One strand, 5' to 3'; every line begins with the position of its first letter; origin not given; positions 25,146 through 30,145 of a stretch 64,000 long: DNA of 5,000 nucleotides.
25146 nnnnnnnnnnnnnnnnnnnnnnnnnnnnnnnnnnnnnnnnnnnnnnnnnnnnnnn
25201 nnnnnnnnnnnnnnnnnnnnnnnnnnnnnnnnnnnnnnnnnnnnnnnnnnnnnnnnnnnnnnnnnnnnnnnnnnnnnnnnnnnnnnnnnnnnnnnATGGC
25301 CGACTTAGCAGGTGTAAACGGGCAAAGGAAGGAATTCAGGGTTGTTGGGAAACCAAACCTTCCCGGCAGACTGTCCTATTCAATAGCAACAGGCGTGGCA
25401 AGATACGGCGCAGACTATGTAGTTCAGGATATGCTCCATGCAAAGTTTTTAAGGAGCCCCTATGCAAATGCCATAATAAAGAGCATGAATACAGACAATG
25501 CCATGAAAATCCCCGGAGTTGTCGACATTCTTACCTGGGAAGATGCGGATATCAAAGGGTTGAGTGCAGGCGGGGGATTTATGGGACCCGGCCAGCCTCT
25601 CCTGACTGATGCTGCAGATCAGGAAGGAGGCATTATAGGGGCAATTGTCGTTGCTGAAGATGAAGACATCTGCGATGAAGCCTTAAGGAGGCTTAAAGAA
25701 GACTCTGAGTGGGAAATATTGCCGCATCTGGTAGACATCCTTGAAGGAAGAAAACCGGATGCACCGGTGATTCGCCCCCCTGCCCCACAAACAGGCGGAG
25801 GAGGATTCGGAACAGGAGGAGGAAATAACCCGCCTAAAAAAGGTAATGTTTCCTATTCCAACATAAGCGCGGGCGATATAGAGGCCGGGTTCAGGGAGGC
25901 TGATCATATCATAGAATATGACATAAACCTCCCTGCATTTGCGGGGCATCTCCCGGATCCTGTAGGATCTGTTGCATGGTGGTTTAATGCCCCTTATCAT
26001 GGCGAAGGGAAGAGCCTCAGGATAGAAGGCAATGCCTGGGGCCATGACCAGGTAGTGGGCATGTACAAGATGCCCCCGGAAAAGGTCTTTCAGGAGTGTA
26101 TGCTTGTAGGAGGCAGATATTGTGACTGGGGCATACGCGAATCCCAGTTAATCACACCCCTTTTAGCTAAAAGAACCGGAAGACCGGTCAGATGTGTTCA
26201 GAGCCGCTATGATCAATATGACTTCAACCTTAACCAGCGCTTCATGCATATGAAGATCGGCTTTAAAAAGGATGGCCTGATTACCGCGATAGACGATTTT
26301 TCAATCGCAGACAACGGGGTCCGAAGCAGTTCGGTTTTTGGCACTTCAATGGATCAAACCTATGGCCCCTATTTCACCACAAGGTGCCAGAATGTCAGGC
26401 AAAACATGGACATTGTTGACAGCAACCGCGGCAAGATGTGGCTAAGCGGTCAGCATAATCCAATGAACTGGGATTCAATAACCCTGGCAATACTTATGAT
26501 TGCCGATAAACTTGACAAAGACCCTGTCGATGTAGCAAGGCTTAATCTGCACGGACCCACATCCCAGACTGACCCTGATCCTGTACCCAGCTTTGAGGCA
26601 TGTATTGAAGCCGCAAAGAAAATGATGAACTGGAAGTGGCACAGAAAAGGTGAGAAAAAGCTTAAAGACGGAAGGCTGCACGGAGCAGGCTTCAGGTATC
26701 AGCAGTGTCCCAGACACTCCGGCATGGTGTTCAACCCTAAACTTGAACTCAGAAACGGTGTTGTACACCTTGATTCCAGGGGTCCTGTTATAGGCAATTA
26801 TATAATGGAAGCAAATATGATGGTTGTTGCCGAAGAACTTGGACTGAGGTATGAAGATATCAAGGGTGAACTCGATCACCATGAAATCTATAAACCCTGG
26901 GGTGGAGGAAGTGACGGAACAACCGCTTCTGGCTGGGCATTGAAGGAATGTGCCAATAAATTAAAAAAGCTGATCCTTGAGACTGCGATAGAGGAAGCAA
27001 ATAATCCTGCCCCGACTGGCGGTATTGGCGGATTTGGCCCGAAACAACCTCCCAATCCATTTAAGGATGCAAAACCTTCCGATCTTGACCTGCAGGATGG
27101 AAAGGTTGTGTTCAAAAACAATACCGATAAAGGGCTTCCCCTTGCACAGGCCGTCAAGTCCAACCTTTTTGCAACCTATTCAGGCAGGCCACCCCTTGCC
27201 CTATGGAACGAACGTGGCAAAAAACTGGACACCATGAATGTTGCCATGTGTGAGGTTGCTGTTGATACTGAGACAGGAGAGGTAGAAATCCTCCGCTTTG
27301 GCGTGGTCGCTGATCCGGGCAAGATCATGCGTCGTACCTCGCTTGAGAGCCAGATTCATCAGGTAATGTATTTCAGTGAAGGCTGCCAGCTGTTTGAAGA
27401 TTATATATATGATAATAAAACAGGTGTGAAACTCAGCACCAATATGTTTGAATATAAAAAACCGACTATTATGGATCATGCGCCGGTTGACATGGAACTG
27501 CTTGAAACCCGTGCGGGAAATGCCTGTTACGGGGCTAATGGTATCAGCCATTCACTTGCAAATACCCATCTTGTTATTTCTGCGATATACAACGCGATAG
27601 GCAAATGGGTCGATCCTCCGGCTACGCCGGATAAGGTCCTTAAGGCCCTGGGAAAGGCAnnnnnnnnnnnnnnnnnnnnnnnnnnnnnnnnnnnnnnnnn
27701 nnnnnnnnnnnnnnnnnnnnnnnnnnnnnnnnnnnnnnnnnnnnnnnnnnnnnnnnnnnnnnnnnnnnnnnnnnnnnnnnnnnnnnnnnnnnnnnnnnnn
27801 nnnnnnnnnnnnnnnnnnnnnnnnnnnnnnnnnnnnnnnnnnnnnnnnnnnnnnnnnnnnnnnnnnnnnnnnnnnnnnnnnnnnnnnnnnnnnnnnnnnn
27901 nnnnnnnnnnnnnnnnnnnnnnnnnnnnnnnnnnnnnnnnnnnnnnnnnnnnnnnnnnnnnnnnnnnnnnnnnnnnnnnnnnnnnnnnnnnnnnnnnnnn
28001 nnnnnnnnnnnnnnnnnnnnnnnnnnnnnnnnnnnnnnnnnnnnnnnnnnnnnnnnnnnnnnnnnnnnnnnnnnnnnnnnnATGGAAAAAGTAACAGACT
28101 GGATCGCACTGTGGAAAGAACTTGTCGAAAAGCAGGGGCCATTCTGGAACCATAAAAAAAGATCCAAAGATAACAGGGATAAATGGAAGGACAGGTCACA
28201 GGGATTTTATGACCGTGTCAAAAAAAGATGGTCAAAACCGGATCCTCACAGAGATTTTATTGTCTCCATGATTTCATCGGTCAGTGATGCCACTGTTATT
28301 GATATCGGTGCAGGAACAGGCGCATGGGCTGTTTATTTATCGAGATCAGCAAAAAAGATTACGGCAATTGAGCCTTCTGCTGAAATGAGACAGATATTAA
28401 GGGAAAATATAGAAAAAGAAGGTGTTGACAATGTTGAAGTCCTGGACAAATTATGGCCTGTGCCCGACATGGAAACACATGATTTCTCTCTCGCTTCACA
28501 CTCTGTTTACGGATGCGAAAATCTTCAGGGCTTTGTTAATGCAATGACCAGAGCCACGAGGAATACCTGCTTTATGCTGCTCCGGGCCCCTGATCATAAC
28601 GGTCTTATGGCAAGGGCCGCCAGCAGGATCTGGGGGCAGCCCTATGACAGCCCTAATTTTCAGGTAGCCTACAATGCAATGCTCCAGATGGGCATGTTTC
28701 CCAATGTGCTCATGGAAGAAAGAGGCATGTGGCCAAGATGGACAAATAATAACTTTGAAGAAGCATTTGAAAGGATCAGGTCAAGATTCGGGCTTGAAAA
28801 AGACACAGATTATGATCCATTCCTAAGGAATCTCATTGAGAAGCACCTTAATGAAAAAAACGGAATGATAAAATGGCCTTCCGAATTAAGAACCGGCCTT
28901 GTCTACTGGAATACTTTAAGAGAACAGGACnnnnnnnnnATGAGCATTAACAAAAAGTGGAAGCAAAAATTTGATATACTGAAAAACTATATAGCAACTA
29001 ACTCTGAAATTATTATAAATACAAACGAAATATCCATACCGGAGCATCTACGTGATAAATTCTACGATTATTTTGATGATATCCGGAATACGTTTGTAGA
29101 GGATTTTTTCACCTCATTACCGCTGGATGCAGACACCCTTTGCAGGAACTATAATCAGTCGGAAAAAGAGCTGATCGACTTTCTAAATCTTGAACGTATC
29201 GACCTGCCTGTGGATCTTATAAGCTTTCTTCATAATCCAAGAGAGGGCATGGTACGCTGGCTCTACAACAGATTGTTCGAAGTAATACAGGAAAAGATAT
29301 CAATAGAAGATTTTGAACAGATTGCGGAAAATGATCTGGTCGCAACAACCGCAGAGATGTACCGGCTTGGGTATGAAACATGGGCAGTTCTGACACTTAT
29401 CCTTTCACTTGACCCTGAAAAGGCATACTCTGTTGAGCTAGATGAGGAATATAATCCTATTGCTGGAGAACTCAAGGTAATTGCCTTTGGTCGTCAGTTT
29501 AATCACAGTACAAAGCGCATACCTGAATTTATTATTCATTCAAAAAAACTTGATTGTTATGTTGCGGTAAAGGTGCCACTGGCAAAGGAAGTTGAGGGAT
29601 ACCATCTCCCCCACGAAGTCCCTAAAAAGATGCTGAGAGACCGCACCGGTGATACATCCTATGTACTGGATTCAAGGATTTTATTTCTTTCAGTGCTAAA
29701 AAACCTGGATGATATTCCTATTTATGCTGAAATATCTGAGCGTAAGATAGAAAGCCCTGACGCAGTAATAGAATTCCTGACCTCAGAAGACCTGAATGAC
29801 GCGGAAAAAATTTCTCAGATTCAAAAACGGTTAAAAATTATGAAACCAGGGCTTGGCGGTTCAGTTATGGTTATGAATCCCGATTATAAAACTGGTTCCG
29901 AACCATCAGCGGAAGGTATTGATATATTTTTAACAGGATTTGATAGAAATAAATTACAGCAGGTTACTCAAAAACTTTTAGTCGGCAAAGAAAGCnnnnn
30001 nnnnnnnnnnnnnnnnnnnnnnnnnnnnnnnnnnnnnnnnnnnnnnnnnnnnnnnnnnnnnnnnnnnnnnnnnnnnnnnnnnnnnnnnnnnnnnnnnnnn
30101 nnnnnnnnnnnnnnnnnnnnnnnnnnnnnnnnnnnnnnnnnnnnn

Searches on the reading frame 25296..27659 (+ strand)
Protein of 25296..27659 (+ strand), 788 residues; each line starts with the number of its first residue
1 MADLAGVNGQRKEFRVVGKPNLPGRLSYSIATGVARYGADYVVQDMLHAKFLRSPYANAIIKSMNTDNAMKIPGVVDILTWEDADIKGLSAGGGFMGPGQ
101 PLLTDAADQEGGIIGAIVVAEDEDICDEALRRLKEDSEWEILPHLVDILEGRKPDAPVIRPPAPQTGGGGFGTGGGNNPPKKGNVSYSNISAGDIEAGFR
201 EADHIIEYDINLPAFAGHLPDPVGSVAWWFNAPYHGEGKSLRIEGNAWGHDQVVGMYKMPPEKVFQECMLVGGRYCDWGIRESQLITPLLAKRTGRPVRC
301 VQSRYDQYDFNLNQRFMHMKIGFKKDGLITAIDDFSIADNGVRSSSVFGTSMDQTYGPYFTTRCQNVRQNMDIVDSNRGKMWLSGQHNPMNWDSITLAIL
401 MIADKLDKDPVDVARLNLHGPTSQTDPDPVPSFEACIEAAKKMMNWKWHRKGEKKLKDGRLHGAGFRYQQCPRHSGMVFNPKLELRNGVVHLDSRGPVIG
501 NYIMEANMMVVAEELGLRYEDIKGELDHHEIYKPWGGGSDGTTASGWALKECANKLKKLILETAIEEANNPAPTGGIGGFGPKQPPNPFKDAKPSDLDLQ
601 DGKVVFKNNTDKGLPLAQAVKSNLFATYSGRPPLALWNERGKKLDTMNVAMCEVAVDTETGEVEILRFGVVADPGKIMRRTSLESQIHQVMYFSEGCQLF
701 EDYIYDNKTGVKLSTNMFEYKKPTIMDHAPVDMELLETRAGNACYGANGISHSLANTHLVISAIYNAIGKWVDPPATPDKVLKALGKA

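Call 5: search_protein_families(library=pfam, proteins=[window:25296-27659:+], max_evalue=0.001)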
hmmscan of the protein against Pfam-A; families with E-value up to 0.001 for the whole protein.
window:25296-27659:+ (788 aa): 3 families
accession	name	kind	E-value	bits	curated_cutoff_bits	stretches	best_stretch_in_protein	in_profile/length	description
PF20256.3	MoCoBD_2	-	1.2e-24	87.8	27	1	487-728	57-282/283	Molybdopterin cofactor-binding domain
PF02738.23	MoCoBD_1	-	1.5e-19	70.5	27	1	182-418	6-244/244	Molybdopterin cofactor-binding domain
PF01315.27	Ald_Xan_dh_C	-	5.9e-17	62.4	31.3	1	32-132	1-101/110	Aldehyde oxidase and xanthine dehydrogenase, a/b hammerhead domain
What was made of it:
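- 25296..27662 (+): Large molybdopterin subunit, 788 aa; presumed partner of the small and medium subunits. Pfam Ald_Xan_dh_C, MoCoBD_1 and MoCoBD_2 (call 5).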

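Call 12: search_protein_families(library=ncbifam, proteins=[window:25296-27659:+], max_evalue=0.01)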
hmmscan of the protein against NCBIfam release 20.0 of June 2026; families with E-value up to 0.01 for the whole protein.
window:25296-27659:+ (788 aa): 13 families
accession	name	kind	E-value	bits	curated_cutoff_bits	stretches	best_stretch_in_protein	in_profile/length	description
NF043082.1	XdhA_XDHase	equivalog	7.9e-45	153.2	780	3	591-785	554-752/758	xanthine dehydrogenase subunit XdhA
NF007426.0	PRK09970.1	equivalog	4.4e-43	147.4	916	2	593-769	559-738/761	xanthine dehydrogenase molybdenum-binding subunit XdhA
TIGR03194.1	4hydrxCoA_A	equivalog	1.9e-41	142.3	994.55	2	31-566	10-535/746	4-hydroxybenzoyl-CoA reductase subunit alpha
TIGR03196.1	pucD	equivalog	2.9e-31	108.6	783.65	2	31-422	16-381/763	xanthine dehydrogenase subunit D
NF045668.1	pterin_aldehy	equivalog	3.4e-29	101.5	1100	2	647-785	767-904/905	molybdopterin-dependent aldehyde oxidoreductase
NF041671.1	peri_hyde_PaoC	equivalog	8.4e-29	100.5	1180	2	640-786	582-732/735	aldehyde oxidoreductase molybdenum-binding subunit PaoC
TIGR03313.1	Se_sel_red_Mo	hypoth_equivalog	1e-27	96.3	1101.9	3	11-160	162-311/951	molybdopterin-dependent oxidoreductase Mo/Fe-S-binding subunit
NF041018.1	glyceraldDH_alpha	equivalog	1e-24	87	790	2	27-558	12-541/741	glyceraldehyde dehydrogenase subunit alpha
TIGR02416.1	CO_dehy_Mo_lg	equivalog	1.3e-22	79.7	991.15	2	33-169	8-142/770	aerobic carbon-monoxide dehydrogenase large subunit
NF040766.1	CODH_aero_grp5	exception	9e-21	73.7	950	2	30-155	17-146/785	aerobic carbon-monoxide dehydrogenase large subunit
TIGR02965.1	xanthine_xdhB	equivalog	8.6e-18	63.9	849.5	3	32-164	15-143/758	xanthine dehydrogenase molybdopterin binding subunit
TIGR03311.1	Se_dep_XDH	equivalog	4.9e-15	54.7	830.45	1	31-359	175-483/848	selenium-dependent xanthine dehydrogenase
TIGR02969.1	mam_aldehyde_ox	subfamily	1.2e-09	36.3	1912.3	1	30-85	588-644/1330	aldehyde oxidase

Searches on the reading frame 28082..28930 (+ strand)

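Call 3: search_protein_families(library=pfam, proteins=[window:28082-28930:+], max_evalue=1)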
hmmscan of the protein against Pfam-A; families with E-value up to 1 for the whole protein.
window:28082-28930:+ (283 aa): 19 families
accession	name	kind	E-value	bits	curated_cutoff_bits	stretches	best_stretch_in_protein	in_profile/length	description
PF08241.18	Methyltransf_11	-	1.1e-09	39.3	21.2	1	73-161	1-89/95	Methyltransferase domain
PF13649.12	Methyltransf_25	-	8e-09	36.5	27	1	72-138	1-70/97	Methyltransferase domain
PF13489.12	Methyltransf_23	-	2.2e-07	31.2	27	1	68-170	22-119/164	Methyltransferase domain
PF03602.21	Cons_hypoth95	-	1.7e-05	25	24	1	66-117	39-91/182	Conserved hypothetical protein 95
PF00398.26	RrnaAD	-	2.5e-05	23.9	24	1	65-121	27-81/263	Ribosomal RNA adenine dimethylase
PF01209.24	Ubie_methyltran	-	5.1e-05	23.2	20.1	1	56-122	35-104/233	ubiE/COQ5 methyltransferase family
PF13847.12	Methyltransf_31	-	0.00021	21.4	27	1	68-120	3-58/145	Methyltransferase domain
PF05175.20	MTS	-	0.00023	21.3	23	1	52-121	15-86/170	Methyltransferase small domain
PF08242.18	Methyltransf_12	-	0.00048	21.2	30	1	73-158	1-91/98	Methyltransferase domain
PF10294.15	Methyltransf_16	-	0.00062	20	21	1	65-162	43-150/174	Lysine methyltransferase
PF03848.20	TehB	-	0.00082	19.3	20.4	1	56-138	19-101/193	Tellurite resistance protein TehB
PF01728.25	FtsJ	-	0.0012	19.2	24.1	1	68-122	21-82/181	FtsJ-like methyltransferase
PF05575.17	V_cholerae_RfbT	-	0.0029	17.4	27.9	1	58-111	71-124/286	Vibrio cholerae RfbT protein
PF01135.25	PCMT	-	0.0033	17.6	20.3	1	68-120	73-128/210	Protein-L-isoaspartate(D-aspartate) O-methyltransferase (PCMT)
PF02527.21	GidB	-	0.008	16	27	1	63-122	44-104/184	rRNA small subunit methyltransferase G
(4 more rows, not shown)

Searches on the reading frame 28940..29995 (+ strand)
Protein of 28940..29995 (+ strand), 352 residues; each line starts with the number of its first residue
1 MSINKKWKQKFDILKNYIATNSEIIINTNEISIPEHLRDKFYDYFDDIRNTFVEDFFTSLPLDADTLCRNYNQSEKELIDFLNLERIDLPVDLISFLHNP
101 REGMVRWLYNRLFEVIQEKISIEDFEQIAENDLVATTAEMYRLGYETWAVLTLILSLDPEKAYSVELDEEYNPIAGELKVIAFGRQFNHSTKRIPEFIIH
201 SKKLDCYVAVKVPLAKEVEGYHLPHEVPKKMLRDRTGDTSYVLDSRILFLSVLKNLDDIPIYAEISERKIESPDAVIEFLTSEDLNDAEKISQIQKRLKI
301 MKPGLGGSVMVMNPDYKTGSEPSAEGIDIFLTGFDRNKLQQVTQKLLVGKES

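Call 3: search_protein_families(library=pfam, proteins=[window:28940-29995:+], max_evalue=1)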
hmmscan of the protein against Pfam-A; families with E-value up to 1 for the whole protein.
window:28940-29995:+ (352 aa): 3 families
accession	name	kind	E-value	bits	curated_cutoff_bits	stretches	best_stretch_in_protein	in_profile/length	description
PF20986.2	DUF6849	-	0.0026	18.2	27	1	43-101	3-61/69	Domain of unknown function (DUF6849)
PF14278.11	TetR_C_8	-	0.011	16.2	26.1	1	6-62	2-58/103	Transcriptional regulator C-terminal region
PF21188.2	BRR2_plug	-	0.38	11.6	25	1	273-300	29-56/69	Pre-mRNA-splicing helicase BRR2 plug domain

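Call 12: search_protein_families(library=ncbifam, proteins=[window:28940-29995:+], max_evalue=0.01)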
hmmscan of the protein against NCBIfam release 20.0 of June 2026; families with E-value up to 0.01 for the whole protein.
window:28940-29995:+ (352 aa): 0 families

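Call 65: search_solved_structures(query=window:28940-29995:+, max_evalue=1)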
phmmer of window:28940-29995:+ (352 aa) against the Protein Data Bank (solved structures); distinct sequences matched with E-value up to 1: 0.
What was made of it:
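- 28940..29998 (+): 352-aa protein of unknown function, no signal peptide; a recurrent neighbour of finger-bearing small subunits (possible accessory or maturation factor). No Pfam hit below E = 1e-3 (best, DUF6849, E = 0.0026, under its cut-off) and no PDB match at E <= 1 (calls 3, 65).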
